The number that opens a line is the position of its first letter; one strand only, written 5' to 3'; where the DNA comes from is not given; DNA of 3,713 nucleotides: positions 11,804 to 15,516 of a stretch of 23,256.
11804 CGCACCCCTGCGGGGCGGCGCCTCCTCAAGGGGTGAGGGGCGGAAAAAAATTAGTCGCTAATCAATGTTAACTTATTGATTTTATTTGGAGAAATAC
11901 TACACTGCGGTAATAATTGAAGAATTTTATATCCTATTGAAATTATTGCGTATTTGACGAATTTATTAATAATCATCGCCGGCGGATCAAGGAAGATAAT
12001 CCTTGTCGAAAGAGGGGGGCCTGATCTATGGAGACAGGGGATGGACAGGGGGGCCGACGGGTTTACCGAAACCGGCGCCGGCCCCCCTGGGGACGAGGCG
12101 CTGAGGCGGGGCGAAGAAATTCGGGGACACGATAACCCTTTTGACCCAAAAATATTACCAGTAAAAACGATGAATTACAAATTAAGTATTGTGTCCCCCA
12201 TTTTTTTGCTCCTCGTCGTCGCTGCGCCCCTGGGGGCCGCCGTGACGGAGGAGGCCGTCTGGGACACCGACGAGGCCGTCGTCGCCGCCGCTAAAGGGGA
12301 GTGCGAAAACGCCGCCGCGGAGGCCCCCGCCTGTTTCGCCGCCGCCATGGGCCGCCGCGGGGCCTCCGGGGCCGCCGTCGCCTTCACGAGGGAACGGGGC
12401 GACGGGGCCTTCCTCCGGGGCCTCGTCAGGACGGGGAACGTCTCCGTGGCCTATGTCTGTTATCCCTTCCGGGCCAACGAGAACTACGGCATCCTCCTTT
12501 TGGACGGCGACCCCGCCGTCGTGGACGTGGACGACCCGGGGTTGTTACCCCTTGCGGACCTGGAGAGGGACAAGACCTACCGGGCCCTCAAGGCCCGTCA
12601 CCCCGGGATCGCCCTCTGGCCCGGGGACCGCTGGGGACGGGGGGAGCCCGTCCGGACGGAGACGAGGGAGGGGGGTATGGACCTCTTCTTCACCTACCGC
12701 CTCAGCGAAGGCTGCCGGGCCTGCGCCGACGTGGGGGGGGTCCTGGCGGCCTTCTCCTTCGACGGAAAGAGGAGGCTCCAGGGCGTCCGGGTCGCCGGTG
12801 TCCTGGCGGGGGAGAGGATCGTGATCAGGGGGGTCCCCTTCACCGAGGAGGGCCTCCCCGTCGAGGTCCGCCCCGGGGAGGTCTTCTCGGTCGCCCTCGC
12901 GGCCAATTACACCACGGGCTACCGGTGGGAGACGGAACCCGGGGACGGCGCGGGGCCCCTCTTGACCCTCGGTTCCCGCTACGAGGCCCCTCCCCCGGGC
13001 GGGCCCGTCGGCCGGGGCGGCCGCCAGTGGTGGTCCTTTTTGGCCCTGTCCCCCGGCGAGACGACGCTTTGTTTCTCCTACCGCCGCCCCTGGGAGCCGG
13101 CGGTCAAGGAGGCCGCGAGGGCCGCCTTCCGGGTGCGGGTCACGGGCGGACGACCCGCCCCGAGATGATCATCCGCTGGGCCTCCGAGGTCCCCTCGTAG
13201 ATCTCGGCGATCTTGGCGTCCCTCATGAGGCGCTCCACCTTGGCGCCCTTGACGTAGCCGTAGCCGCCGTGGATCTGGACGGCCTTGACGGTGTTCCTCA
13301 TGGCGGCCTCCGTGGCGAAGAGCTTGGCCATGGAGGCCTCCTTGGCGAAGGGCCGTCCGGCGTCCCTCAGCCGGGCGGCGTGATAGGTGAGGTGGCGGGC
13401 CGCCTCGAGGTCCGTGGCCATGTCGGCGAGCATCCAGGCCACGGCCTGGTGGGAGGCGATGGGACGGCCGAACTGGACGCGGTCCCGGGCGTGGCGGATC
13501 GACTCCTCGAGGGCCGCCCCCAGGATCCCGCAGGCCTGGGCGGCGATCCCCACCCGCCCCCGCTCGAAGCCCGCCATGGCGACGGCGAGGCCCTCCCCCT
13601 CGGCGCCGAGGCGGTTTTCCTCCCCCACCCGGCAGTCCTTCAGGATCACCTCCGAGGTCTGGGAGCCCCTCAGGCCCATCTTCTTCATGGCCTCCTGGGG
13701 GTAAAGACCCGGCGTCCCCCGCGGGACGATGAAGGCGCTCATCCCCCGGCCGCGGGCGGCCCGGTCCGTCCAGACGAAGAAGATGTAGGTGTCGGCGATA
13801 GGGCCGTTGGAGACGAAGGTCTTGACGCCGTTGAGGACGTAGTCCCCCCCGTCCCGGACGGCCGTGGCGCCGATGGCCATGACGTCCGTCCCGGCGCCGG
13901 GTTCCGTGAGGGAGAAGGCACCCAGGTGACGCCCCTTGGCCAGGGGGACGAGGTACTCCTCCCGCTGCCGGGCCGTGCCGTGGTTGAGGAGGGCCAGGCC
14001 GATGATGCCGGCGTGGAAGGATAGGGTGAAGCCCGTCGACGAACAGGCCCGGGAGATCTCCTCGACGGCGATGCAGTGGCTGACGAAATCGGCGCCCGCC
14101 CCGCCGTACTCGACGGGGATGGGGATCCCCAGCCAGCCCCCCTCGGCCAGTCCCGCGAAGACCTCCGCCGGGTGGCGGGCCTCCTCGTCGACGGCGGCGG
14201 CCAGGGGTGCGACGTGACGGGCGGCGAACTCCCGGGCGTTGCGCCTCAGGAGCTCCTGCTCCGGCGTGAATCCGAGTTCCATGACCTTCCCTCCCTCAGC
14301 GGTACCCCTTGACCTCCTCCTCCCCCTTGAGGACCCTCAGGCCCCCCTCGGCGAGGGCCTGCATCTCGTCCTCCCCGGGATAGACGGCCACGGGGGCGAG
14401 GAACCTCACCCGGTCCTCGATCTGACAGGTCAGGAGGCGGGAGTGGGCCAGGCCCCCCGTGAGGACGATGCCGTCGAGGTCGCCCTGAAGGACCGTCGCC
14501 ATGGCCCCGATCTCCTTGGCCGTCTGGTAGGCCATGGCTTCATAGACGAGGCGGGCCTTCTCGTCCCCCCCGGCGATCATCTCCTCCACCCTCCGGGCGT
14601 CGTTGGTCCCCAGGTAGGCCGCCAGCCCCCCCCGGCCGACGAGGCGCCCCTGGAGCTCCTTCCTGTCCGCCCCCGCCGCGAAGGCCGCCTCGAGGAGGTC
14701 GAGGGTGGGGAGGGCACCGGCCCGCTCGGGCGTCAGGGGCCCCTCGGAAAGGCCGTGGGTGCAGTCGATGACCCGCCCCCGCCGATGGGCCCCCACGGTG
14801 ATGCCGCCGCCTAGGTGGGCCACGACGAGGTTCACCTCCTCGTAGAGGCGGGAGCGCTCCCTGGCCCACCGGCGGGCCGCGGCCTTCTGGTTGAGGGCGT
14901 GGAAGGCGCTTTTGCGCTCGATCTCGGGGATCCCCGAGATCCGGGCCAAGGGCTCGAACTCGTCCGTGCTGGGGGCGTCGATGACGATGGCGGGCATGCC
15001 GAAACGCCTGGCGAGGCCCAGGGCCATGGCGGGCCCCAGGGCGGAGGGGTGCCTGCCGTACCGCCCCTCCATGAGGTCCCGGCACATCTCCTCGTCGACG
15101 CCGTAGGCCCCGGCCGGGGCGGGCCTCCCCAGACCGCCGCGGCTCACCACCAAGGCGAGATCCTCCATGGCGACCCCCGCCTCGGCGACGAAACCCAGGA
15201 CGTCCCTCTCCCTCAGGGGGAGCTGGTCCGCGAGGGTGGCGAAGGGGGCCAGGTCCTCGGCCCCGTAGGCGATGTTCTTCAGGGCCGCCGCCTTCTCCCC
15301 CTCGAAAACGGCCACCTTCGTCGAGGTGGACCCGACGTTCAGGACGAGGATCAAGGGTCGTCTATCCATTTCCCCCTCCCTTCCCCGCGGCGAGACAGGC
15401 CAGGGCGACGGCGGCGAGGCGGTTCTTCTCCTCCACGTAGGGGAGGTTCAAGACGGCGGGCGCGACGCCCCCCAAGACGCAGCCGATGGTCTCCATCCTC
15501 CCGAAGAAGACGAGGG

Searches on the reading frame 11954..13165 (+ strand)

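Call 30: search_protein_families(library=pfam, proteins=[window:11954-13165:+], max_evalue=0.001)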
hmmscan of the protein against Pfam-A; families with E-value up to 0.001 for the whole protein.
window:11954-13165:+ (404 aa): 1 family
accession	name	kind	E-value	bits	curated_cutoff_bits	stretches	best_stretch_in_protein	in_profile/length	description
PF09394.16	Inhibitor_I42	-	7.1e-20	71.5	27.2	1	305-393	2-88/91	Chagasin family peptidase inhibitor I42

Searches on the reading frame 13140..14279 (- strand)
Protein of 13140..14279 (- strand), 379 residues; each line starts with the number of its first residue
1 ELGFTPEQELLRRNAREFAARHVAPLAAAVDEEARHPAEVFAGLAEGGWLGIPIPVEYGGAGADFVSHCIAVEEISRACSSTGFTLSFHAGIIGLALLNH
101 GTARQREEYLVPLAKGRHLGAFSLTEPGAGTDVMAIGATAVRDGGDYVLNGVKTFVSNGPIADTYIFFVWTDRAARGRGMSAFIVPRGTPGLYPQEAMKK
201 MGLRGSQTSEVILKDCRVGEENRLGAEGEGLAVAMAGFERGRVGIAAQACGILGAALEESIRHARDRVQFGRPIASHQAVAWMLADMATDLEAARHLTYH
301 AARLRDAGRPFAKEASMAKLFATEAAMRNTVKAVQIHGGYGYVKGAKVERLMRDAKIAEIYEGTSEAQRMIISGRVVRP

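Call 30: search_protein_families(library=pfam, proteins=[window:13140-14279:-], max_evalue=0.001)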
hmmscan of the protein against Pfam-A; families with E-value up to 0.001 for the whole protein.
window:13140-14279:- (379 aa): 5 families
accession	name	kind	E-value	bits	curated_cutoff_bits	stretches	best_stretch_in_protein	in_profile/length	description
PF00441.29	Acyl-CoA_dh_1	-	7.9e-51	172.6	22.4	1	228-375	1-148/150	Acyl-CoA dehydrogenase, C-terminal domain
PF02771.21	Acyl-CoA_dh_N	-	4.6e-36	124.1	22.9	1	5-116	1-112/113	Acyl-CoA dehydrogenase, N-terminal domain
PF02770.24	Acyl-CoA_dh_M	-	3.4e-24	85.3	33.3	1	121-216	1-97/97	Acyl-CoA dehydrogenase, middle domain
PF08028.16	Acyl-CoA_dh_2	-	3.6e-21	76.3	22.7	1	244-365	2-133/134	Acyl-CoA dehydrogenase, C-terminal domain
PF22924.1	ACOX_C_alpha1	-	0.00027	21.2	27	0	309-364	101-156/169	Acyl-CoA oxidase, C-alpha1 domain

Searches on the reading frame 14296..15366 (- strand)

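Call 30: search_protein_families(library=pfam, proteins=[window:14296-15366:-], max_evalue=0.001)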
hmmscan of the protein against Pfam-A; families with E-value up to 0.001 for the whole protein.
window:14296-15366:- (356 aa): 1 family
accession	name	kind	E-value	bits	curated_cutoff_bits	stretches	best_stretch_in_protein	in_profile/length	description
PF00871.23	Acetate_kinase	-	6e-19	68.4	22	1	151-307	173-333/392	Acetokinase family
